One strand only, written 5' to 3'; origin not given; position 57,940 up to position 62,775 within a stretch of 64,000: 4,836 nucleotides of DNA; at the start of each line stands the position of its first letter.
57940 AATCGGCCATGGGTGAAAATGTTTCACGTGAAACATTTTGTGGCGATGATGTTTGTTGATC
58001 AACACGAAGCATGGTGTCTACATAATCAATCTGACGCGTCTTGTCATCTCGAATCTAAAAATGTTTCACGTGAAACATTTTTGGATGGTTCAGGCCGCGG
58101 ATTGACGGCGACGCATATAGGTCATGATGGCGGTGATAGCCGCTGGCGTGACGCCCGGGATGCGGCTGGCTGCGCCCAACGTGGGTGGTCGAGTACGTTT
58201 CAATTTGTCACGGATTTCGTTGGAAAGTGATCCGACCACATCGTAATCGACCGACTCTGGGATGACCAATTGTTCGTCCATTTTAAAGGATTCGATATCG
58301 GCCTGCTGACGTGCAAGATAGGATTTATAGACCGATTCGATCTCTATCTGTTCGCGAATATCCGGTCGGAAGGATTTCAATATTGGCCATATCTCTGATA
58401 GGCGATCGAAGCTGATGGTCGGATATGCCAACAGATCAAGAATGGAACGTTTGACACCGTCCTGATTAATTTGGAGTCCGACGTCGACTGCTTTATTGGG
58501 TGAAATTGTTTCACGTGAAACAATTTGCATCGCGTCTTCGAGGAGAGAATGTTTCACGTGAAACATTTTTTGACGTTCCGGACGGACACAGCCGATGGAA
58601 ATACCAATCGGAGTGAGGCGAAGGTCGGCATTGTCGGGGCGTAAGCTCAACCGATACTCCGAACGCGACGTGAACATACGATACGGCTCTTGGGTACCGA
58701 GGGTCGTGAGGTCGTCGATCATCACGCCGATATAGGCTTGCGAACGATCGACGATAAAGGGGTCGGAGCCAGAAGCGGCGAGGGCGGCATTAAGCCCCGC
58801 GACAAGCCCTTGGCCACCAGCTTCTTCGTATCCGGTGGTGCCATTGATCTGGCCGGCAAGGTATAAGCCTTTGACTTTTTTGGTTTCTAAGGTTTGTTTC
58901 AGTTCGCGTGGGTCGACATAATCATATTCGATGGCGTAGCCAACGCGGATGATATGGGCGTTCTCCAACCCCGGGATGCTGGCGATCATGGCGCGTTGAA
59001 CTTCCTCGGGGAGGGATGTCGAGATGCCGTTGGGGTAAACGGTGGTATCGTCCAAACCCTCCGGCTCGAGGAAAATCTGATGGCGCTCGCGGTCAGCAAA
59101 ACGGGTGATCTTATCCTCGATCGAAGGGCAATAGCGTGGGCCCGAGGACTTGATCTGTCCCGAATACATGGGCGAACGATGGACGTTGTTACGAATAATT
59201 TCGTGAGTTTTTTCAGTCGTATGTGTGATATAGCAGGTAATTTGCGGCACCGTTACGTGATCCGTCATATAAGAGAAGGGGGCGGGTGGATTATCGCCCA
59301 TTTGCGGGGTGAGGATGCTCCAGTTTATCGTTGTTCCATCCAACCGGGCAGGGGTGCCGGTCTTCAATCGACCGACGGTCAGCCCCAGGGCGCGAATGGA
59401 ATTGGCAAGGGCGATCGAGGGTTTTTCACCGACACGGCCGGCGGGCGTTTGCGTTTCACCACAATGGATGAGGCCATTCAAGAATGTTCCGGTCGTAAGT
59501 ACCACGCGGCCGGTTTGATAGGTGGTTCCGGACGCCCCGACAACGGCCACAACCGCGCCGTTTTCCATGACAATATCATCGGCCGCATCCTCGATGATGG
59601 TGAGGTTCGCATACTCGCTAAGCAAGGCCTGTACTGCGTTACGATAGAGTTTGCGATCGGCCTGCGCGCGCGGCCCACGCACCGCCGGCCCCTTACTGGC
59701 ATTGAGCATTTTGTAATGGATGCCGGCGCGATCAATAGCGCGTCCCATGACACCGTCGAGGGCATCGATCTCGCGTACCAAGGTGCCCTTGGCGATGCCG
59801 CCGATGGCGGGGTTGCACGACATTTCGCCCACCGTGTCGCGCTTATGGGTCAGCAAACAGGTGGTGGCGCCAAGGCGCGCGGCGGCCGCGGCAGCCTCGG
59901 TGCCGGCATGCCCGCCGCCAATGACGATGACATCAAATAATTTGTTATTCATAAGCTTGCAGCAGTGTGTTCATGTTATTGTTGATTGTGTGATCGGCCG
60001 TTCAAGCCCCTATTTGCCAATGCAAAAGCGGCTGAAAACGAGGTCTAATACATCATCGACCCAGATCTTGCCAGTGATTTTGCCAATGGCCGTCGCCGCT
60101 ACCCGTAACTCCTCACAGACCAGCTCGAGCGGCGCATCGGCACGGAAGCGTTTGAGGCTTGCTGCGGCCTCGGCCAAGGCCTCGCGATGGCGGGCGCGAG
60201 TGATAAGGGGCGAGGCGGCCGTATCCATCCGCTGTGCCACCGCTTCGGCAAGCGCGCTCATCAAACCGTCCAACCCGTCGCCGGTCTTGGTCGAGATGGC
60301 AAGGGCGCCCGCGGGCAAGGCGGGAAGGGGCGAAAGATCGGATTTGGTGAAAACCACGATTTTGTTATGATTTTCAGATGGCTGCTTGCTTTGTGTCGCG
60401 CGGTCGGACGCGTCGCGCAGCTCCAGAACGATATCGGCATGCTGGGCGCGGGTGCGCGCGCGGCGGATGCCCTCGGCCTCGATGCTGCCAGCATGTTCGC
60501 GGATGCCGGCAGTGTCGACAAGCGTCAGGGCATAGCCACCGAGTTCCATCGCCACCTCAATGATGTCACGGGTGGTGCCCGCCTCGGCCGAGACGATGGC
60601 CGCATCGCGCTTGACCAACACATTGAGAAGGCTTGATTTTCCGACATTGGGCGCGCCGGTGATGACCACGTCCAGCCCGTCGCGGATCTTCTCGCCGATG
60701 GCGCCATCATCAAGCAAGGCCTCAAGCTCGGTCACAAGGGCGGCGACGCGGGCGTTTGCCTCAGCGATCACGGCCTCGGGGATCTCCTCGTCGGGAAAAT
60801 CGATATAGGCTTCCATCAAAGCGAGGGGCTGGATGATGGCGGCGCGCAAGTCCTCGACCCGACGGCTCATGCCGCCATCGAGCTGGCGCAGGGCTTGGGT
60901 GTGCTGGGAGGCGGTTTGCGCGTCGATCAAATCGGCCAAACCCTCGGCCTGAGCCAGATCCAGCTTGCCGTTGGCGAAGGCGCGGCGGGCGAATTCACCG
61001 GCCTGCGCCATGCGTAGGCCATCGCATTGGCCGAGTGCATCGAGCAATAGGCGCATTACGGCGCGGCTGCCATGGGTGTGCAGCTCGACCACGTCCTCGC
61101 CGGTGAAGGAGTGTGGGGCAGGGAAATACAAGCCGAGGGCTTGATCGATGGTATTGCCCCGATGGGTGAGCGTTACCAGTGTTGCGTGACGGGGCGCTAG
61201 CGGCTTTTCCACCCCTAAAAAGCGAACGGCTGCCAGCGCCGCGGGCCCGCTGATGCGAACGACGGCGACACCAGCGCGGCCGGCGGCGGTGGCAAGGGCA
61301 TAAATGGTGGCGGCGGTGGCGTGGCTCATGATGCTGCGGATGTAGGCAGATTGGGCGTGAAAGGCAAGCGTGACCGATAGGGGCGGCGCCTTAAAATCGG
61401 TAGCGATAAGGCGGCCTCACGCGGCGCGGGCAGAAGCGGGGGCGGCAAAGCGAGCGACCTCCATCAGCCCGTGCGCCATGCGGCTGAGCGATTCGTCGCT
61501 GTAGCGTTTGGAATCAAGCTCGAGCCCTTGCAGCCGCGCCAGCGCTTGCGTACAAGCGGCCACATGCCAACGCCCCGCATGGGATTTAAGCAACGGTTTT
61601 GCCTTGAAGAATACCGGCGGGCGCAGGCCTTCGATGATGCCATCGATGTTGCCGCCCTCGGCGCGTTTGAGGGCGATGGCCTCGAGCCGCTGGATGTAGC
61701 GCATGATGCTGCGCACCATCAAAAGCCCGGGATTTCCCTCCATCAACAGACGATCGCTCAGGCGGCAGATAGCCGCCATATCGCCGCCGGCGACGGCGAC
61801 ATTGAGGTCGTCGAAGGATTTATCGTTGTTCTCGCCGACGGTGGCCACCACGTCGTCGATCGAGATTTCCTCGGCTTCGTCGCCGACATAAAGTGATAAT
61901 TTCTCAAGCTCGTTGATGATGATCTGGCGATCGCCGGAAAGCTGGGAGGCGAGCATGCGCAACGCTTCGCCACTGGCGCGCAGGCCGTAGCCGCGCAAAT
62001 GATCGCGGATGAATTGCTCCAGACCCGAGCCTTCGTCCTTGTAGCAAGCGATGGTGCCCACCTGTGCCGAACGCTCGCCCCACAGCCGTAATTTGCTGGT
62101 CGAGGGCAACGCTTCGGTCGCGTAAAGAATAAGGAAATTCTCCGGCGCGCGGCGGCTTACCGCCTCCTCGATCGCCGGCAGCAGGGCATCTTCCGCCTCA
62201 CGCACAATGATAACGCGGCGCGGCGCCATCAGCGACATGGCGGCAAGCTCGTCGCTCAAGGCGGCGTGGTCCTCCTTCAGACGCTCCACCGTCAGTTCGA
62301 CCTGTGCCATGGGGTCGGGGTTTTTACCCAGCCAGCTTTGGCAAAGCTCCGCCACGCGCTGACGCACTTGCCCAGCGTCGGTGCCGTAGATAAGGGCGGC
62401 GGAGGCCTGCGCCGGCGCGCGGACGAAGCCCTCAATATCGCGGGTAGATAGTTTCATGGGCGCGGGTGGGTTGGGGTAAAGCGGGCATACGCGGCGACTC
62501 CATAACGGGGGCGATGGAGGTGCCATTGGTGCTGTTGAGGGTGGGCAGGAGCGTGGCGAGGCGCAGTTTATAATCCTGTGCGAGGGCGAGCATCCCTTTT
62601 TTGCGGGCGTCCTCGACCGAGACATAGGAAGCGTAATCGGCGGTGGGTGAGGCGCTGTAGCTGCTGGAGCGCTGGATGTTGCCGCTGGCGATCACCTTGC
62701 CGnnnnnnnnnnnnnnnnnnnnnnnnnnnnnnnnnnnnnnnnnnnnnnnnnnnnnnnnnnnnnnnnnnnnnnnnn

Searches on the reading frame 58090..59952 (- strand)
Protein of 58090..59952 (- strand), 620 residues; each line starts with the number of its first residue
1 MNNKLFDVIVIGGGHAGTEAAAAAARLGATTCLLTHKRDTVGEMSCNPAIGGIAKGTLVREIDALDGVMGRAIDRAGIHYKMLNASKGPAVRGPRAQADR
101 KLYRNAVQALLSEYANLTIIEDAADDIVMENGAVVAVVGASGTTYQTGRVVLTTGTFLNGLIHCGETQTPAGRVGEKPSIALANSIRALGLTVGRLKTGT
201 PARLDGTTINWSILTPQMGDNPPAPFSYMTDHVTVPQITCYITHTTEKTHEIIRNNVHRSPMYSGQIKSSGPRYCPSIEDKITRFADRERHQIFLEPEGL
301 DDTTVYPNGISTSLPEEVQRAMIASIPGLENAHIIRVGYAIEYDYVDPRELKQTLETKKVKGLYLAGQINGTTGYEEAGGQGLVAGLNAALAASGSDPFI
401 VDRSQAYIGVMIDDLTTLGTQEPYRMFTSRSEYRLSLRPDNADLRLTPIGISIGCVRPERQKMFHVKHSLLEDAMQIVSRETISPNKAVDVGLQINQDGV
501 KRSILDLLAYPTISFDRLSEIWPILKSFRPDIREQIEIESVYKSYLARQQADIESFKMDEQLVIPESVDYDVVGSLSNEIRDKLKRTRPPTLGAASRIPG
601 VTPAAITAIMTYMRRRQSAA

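Call 78: search_protein_families(library=pfam, max_evalue=0.00001, proteins=[window:58090-59952:-])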
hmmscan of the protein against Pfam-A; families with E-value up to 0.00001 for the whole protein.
window:58090-59952:- (620 aa): 5 families
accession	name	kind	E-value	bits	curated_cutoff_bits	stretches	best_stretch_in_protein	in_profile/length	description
PF01134.28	GIDA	-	4.3e-173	576.3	22.1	1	7-396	1-390/391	Glucose inhibited division protein A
PF13932.14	SAM_GIDA_C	-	2.8e-23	81.9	27.1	1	554-610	1-57/57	tRNA modifying enzyme MnmG/GidA C-terminal helical bundle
PF21680.2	GIDA_C_1st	-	4e-16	60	24.7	1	459-550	2-96/96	tRNA modifying enzyme MnmG/GidA C-terminal helical domain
PF12831.13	FAD_oxidored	-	1.4e-08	34.9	27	1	7-141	1-128/416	FAD dependent oxidoreductase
PF07992.20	Pyr_redox_2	-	1.2e-06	28.7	26.1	1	6-156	1-109/291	Pyridine nucleotide-disulphide oxidoreductase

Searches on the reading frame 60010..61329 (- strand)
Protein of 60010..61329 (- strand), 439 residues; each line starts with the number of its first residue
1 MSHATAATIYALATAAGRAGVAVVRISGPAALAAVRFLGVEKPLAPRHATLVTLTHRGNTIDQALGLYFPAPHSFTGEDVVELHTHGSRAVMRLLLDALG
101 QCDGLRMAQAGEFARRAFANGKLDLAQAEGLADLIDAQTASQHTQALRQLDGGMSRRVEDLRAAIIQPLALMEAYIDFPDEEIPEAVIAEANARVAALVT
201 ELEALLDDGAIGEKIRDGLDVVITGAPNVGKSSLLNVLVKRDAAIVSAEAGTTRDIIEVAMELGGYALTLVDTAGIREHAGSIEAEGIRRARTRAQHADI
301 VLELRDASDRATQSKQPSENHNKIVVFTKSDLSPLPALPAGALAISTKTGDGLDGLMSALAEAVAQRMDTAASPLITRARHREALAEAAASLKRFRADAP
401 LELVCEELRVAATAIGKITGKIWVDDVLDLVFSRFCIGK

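Call 78: search_protein_families(library=pfam, max_evalue=0.00001, proteins=[window:60010-61329:-])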
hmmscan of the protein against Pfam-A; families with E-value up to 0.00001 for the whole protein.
window:60010-61329:- (439 aa): 4 families
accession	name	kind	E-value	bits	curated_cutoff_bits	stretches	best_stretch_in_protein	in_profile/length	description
PF12631.12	MnmE_helical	-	4.3e-52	177.7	40.1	1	125-436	1-211/211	MnmE helical domain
PF10396.14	TrmE_N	-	4.2e-37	127.4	29.8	1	8-122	1-117/117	GTP-binding protein TrmE N-terminus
PF01926.29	MMR_HSR1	-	3.2e-22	79.2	21.9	1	220-326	1-110/113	50S ribosome-binding GTPase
PF02421.24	FeoB_N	-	9.5e-08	32.2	27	1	221-308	3-89/156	Ferrous iron transport protein B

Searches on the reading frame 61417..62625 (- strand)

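Call 85: search_protein_families(library=pfam, max_evalue=0.00001, proteins=[window:61417-62625:-])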
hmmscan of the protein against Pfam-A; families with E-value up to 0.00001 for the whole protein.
window:61417-62625:- (402 aa): 1 family
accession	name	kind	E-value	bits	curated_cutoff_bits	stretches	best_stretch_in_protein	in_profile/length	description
PF06144.19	DNA_pol3_delta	-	6.7e-06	26.6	21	0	78-176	2-107/124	DNA polymerase III, delta subunit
